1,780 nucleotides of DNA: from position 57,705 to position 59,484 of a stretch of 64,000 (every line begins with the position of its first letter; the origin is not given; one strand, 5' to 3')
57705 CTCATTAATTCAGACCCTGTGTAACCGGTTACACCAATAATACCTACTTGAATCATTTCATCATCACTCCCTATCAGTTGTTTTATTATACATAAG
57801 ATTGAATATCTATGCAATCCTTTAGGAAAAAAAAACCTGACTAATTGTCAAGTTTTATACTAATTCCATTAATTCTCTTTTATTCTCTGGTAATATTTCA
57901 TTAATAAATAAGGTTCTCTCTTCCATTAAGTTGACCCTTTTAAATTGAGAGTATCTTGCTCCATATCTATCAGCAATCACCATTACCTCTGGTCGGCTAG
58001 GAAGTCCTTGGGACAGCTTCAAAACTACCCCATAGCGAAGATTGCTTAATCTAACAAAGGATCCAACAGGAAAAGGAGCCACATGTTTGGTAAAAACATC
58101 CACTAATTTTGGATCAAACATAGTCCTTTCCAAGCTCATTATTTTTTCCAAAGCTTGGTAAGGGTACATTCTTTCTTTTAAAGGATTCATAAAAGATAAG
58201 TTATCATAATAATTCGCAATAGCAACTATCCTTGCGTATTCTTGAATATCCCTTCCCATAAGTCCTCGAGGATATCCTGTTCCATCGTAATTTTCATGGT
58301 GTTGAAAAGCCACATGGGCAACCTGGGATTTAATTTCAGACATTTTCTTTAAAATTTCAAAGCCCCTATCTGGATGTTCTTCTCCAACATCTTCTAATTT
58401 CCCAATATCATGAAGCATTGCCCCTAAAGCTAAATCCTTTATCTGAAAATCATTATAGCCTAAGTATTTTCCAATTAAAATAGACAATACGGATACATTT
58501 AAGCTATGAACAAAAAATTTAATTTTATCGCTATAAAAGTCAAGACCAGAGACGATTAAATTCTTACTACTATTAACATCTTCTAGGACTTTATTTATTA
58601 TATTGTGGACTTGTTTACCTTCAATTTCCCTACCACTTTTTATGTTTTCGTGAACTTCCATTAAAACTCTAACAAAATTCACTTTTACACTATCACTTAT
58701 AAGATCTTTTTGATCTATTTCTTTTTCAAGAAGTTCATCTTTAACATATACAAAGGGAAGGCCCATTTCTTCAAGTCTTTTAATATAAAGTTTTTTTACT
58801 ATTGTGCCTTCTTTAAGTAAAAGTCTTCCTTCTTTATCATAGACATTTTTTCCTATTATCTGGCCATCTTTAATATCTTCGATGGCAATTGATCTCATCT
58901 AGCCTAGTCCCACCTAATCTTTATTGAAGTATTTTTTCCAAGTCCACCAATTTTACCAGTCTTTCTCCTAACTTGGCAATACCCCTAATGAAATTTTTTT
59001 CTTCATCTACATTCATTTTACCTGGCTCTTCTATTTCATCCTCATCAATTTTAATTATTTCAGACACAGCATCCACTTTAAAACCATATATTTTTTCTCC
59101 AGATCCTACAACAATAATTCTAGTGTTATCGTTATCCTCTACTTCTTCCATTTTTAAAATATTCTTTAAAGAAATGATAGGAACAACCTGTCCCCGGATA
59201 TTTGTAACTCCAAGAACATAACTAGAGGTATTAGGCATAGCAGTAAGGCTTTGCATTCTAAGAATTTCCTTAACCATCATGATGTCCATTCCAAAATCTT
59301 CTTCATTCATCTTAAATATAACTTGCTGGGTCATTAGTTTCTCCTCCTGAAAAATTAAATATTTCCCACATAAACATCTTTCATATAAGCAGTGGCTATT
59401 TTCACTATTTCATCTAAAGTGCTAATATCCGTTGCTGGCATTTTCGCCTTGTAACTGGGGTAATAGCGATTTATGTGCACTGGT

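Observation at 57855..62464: Six-gene unit coupling an AmmeMemoRadiSam-type trio to an orphan CheW, an HD-GYP phosphodiesterase and a surface LRR lipoprotein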

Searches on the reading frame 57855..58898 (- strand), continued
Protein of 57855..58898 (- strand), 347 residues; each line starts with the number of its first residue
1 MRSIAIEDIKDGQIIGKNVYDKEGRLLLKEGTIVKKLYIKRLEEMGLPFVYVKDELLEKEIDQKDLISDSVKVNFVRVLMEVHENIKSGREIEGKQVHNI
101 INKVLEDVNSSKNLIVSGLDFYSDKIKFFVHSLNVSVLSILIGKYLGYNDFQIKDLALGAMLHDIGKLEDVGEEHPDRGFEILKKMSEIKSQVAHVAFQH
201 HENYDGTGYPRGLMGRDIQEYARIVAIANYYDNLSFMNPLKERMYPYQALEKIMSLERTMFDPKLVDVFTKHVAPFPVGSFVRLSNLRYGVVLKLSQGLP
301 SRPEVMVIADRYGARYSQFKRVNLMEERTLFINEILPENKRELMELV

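Call 48: predict_structure(alignment_id=A2)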
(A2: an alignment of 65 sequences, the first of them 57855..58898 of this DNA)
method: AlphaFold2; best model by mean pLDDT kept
length: 347 residues; sequences in the alignment: 65
mean_pLDDT: 84.9   pTM: 0.83
mean pLDDT of the five models: 84.9, 83.8, 82.6, 82.5, 79.4
residues with pLDDT >= 90: 160; 70-90: 144; 50-70: 35; < 50: 8
segments of 3 or more residues with pLDDT < 50: 114-121
pLDDT, mean of each block of 10 residues (from residue 1): 73 82 73 88 67 75 70 84 89 87 89 49 67 92 93 97 93 95 91 97 97 97 97 74 76 96 94 80 93 81 92 91 92 82 73
secondary structure, 60 per line:
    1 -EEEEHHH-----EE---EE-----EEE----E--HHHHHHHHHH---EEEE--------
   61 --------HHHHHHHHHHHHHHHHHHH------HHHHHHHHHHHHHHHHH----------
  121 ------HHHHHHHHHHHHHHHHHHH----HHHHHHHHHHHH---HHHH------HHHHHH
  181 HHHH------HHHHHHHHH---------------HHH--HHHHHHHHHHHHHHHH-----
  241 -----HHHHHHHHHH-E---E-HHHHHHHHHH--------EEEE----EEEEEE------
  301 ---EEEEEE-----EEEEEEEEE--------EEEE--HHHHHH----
elements in order: E2-5 E26-28 H36-45 E49-52 H69-87 H94-110 H127-145 H150-161 H165-168 H175-184 H191-199 H220-235 H246-255 H263-272 E281-284 E289-294 E304-309 E315-323 E332-335 H338-343

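Call 59: search_protein_families(library=pfam, proteins=[L087:3493-5190:+, L172:4849-5448:+], max_evalue=0.00001)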
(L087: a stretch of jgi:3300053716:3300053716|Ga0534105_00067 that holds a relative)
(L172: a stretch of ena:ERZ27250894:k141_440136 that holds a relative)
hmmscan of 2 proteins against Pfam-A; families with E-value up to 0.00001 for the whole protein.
L087:3493-5190:+ (565 aa): 3 families
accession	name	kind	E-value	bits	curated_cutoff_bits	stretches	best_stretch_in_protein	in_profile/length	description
PF13487.12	HD_5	-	1.1e-35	123.3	27.2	1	381-545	3-170/170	HD domain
PF00990.26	GGDEF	-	1.6e-32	113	23.8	1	195-351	3-160/161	Diguanylate cyclase, GGDEF domain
PF01966.28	HD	-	4.2e-19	69.4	22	1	392-514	1-116/116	HD domain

L172:4849-5448:+ (199 aa): 1 family
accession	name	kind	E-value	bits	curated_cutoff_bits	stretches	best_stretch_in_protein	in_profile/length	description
PF04647.20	AgrB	-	2.7e-36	125.1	23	1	8-186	1-184/185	Accessory gene regulator B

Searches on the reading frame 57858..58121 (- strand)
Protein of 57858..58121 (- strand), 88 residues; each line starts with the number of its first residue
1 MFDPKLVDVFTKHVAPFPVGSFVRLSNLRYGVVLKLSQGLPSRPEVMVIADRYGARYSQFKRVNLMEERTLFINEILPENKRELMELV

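Call 49: search_protein_families(library=pfam, proteins=[window:57858-58121:-], max_evalue=10)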
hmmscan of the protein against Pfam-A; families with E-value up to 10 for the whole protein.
seq(88 aa): 1 family
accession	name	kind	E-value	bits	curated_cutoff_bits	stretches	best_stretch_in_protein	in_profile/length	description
PF15995.10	DUF4771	-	0.04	14.6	27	1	49-85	46-82/160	Domain of unknown function (DUF4771)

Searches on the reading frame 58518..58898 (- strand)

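Call 49: search_protein_families(library=pfam, proteins=[window:58518-58898:-], max_evalue=10)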
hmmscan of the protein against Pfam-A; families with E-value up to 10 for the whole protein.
seq(127 aa): 1 family
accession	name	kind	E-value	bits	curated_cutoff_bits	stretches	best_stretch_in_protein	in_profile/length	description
PF08321.18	PPP5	-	0.11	13.1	23.5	1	63-115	42-92/93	PPP5 TPR repeat region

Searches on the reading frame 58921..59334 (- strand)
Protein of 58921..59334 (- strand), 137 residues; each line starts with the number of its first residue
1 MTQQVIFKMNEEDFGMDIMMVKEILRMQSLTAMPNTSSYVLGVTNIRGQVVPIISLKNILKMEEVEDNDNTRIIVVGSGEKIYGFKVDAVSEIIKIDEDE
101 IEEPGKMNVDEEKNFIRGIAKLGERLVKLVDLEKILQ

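Call 3: search_protein_families(library=pfam, proteins=[window:58921-59334:-], max_evalue=0.01)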
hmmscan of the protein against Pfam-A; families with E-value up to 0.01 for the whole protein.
window:58921-59334:- (137 aa): 1 family
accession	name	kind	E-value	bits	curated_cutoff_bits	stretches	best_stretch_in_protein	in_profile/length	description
PF01584.24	CheW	-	5.4e-39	133.4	23.5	1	5-137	3-135/138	CheW-like domain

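Call 4: search_protein_families(library=ncbifam, proteins=[window:58921-59334:-], max_evalue=0.01)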
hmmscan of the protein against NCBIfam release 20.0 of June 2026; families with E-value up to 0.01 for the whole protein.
window:58921-59334:- (137 aa): 1 family
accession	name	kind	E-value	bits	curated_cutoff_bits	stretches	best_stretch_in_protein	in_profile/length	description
NF007903.0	PRK10612.1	equivalog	5.8e-28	97.7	260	1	5-136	20-151/167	chemotaxis protein CheW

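Call 25: find_related_loci(query=A1, collection=metagenome_contigs, flank=7000)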
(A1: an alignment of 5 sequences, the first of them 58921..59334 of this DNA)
Query A1 (137 aa) in metagenome_contigs; peptide patterns used: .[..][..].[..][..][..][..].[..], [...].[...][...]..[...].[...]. (x = any residue, [..] = any of these).
600 stretches matched a pattern (row limit reached: there are more); 549 encode a relative of the query (tblastn E <= 1e-3); the best 80 are kept; 80 distinct loci.
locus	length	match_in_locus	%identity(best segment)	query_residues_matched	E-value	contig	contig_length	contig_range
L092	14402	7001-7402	45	3-136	2e-38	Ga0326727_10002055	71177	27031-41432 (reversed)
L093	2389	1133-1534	43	3-136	6e-37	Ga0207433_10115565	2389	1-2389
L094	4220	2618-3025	43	3-137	2e-32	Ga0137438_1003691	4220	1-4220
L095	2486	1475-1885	43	1-136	3e-32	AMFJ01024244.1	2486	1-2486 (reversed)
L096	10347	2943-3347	39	3-137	4e-32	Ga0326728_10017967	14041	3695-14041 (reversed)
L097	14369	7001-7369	42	3-125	7e-32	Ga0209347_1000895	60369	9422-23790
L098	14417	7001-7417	40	1-137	1e-31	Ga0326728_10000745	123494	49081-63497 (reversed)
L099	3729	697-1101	41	1-136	3e-31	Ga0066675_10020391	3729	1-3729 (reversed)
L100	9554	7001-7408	39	1-137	1e-31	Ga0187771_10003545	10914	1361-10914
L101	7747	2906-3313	39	1-137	2e-31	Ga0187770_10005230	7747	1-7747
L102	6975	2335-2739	42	3-137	6e-31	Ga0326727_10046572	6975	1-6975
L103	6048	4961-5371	43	1-137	5e-31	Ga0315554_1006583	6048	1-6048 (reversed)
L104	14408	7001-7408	45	1-136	1e-30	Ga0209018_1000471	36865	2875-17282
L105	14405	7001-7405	38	1-136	2e-30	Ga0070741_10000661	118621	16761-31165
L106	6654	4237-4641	40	1-136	8e-31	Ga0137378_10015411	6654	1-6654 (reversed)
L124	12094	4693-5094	40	1-136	1e-29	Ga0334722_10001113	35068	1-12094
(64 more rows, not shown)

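Call 43: find_homologous_proteins(query=window:58921-59334:-, max_evalue=1e-15)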
Query window:58921-59334:- (137 aa): 21 proteins with E <= 1e-15 among 57 candidates.
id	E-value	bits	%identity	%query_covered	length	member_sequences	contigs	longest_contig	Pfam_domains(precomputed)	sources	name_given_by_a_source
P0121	1.6e-74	266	96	100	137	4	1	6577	PF01584.25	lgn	-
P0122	1.3e-53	198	72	100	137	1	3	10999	PF01584.25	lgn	-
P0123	9.1e-52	192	72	100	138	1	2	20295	PF01584.25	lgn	-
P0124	1.8e-51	191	70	100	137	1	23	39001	PF01584.25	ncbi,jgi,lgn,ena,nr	ncbi:MAG: chemotaxis protein CheW [Eubacteriales bacterium]|jgi:purine-binding chemotaxis protein Ch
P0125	1.8e-51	191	71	100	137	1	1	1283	PF01584.25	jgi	-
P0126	2.9e-51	191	69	100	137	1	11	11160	PF01584.25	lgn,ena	-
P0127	4.2e-51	190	69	100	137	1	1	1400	PF01584.25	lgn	-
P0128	7.1e-51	189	69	100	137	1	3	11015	PF01584.25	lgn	-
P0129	1.2e-50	189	69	100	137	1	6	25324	PF01584.25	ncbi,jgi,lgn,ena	-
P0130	3.8e-50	187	68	100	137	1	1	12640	PF01584.25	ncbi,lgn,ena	-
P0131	1.1e-49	186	67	100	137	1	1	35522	PF01584.25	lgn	-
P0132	3.0e-49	184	66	100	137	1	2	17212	PF01584.25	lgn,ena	-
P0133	5.8e-49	183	67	99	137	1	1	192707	PF01584.25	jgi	jgi:purine-binding chemotaxis protein CheW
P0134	1.3e-47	179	66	100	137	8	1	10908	PF01584.25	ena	-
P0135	5.8e-47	177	62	100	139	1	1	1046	PF01584.25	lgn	-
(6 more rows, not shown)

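Call 44: find_encoding_contigs(protein=P0133, flank=8000, max_places=1)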
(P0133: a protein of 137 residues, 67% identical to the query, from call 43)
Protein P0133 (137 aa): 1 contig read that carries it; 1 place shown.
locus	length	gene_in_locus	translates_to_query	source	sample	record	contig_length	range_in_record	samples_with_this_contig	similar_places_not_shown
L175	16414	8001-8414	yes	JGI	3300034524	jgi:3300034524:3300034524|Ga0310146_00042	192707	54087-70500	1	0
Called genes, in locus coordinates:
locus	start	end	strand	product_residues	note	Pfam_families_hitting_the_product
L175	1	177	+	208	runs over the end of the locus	PF00163:Ribosomal_S4, PF01479:S4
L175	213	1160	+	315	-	PF01193:RNA_pol_L, PF01000:RNA_pol_A_bac, PF03118:RNA_pol_A_CTD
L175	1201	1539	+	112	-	PF01196:Ribosomal_L17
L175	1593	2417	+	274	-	PF00005:ABC_tran, PF02463:SMC_N, PF13304:AAA_21 (weak)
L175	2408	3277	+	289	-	PF00005:ABC_tran, PF02463:SMC_N, PF13304:AAA_21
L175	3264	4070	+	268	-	PF02361:CbiQ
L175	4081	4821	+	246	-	PF01416:PseudoU_synth_1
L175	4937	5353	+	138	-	PF00572:Ribosomal_L13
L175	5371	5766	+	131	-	PF00380:Ribosomal_S9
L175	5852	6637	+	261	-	PF02900:LigB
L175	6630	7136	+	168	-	PF01871:AMMECR1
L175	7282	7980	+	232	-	PF13353:Fer4_12 (weak), PF04055:Radical_SAM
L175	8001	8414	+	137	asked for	PF01584:CheW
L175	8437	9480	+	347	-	PF01966:HD, PF13487:HD_5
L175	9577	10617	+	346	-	PF01118:Semialdhyde_dh, PF22698:Semialdhyde_dhC_1, PF02774:Semialdhyde_dhC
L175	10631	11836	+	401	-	PF01960:ArgJ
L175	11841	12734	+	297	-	PF00696:AA_kinase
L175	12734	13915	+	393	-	PF00202:Aminotran_3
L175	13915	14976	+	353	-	PF00988:CPSase_sm_chain, PF00117:GATase, PF07722:Peptidase_C26 (faint)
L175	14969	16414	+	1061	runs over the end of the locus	PF25596:CPSase_L_D1, PF02786:CPSase_L_D2, PF02787:CPSase_L_D3, PF25596:CPSase_L_D1, PF02655:ATP-grasp_3, PF01071:GARS_A, PF02222:ATP-grasp, PF02786:CPSase_L_D2, +5 more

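Call 45: find_encoding_contigs(protein=P0131, flank=8000, max_places=1)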
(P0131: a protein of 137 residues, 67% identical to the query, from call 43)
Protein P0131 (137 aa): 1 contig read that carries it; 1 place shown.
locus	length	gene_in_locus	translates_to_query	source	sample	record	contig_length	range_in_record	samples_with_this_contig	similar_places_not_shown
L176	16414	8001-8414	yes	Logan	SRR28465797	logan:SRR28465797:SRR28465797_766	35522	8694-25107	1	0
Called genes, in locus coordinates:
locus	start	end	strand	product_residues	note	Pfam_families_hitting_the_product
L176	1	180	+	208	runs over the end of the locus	PF00163:Ribosomal_S4, PF01479:S4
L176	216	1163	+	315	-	PF01193:RNA_pol_L, PF01000:RNA_pol_A_bac, PF03118:RNA_pol_A_CTD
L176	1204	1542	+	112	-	PF01196:Ribosomal_L17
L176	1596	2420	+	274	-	PF00005:ABC_tran, PF02463:SMC_N, PF13304:AAA_21 (weak)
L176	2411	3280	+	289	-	PF00005:ABC_tran, PF02463:SMC_N, PF13304:AAA_21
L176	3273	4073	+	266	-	PF02361:CbiQ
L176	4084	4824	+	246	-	PF01416:PseudoU_synth_1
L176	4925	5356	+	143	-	PF00572:Ribosomal_L13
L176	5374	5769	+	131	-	PF00380:Ribosomal_S9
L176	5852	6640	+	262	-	PF02900:LigB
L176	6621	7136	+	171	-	PF01871:AMMECR1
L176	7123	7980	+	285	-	PF13353:Fer4_12 (weak), PF04055:Radical_SAM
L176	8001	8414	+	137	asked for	PF01584:CheW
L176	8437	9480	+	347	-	PF01966:HD, PF13487:HD_5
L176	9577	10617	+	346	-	PF01118:Semialdhyde_dh, PF22698:Semialdhyde_dhC_1, PF02774:Semialdhyde_dhC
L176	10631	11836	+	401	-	PF01960:ArgJ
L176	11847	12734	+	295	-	PF00696:AA_kinase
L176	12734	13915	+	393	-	PF00202:Aminotran_3, PF00266:Aminotran_5 (weak)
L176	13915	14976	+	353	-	PF00988:CPSase_sm_chain, PF00117:GATase, PF07722:Peptidase_C26 (faint)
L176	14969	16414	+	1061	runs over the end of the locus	PF25596:CPSase_L_D1, PF02786:CPSase_L_D2, PF02787:CPSase_L_D3, PF25596:CPSase_L_D1, PF02655:ATP-grasp_3, PF01071:GARS_A, PF02222:ATP-grasp, PF02786:CPSase_L_D2, +5 more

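Call 73: search_solved_structures(query=window:58921-59334:-, max_evalue=0.00001)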
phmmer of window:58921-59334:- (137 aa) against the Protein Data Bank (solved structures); distinct sequences matched with E-value up to 0.00001: 6.
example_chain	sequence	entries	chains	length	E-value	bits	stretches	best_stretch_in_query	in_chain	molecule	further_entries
8c5v_E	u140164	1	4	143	1.8e-25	92.8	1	5-136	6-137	Chemotaxis protein CheW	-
2ho9_A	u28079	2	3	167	2.9e-25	92.1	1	5-136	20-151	Chemotaxis protein cheW | CheW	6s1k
2qdl_A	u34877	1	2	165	3.7e-20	75.7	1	5-133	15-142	Chemotaxis signal transduction protein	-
3ja6_A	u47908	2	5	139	1.1e-11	48.3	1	5-136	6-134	Chemotaxis protein CheW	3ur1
4jpb_W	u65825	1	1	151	1.5e-11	47.9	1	5-136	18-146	Chemotaxis protein CheW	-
1k0s_A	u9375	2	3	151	1.5e-11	47.9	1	5-136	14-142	CHEMOTAXIS PROTEIN CHEW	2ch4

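Call 79: search_protein_families(library=pfam, proteins=[L124:1182-2000:+, L124:2004-2396:+, L124:2829-4676:+, L124:4693-5889:+, L124:5915-6673:+, L124:6600-9176:+], max_evalue=0.00001)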
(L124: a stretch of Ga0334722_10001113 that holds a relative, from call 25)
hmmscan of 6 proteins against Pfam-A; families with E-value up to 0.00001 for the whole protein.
L124:1182-2000:+ (272 aa): 7 families
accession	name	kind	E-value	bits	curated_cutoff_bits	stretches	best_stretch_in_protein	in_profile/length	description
PF01739.24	CheR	-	3.2e-57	193.6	27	1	75-262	1-190/195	CheR methyltransferase, SAM binding domain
PF03705.20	CheR_N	-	2.8e-14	53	27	1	10-57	3-50/53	CheR methyltransferase, all-alpha domain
PF08242.18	Methyltransf_12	-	3.9e-10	40.8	30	1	126-243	14-98/98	Methyltransferase domain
PF13847.12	Methyltransf_31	-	1.3e-08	35.1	27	0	196-250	62-114/145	Methyltransferase domain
PF13649.12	Methyltransf_25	-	1.4e-07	32.6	27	0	207-241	63-97/97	Methyltransferase domain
PF08241.18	Methyltransf_11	-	4.8e-07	30.8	21.2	0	207-245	59-95/95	Methyltransferase domain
PF13489.12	Methyltransf_23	-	4.3e-06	27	27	1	124-250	40-121/164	Methyltransferase domain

L124:2004-2396:+ (130 aa): 1 family
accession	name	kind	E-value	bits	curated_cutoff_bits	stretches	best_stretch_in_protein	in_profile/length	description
PF00072.30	Response_reg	-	7.1e-29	100.6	30.2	1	3-113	1-109/111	Response regulator receiver domain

L124:2829-4676:+ (615 aa): 4 families
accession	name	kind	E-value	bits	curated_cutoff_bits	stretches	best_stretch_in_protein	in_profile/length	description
PF01584.24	CheW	-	8.9e-27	93.8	23.5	1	481-606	2-134/138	CheW-like domain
PF02518.31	HATPase_c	-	4.5e-18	66.1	26.4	1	336-475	4-110/111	Histidine kinase-, DNA gyrase B-, and HSP90-like ATPase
PF01627.28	Hpt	-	3.6e-15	56.4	24.6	1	10-102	1-82/84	Hpt domain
PF02895.20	H-kinase_dim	-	8.3e-15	55.4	23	1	220-288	1-68/68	Signal transducing histidine kinase, homodimeric domain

L124:4693-5889:+ (398 aa): 2 families
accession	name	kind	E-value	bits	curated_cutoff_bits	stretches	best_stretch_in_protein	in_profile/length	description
PF01584.24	CheW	-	1.4e-35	122.4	23.5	1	3-136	1-136/138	CheW-like domain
PF04344.18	CheZ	-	9.2e-35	120.8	30.7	2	230-310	2-79/203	Chemotaxis phosphatase, CheZ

L124:5915-6673:+ (252 aa): 2 families
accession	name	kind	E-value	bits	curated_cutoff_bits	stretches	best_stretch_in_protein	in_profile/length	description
PF12849.12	PBP_like_2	-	1.1e-19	71.7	27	1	26-201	12-183/267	PBP superfamily domain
PF13531.11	SBP_bac_11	-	5.5e-06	26.8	25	0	30-243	5-213/227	Bacterial extracellular solute-binding protein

L124:6600-9176:+ (858 aa): 2 families
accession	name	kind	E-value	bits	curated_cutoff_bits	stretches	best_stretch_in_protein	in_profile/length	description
PF00015.26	MCPsignal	-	2.4e-47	161.4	34.6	1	640-824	1-171/172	Methyl-accepting chemotaxis protein (MCP) signalling domain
PF00672.30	HAMP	-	3.9e-11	43.6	25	1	526-578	1-53/53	HAMP domain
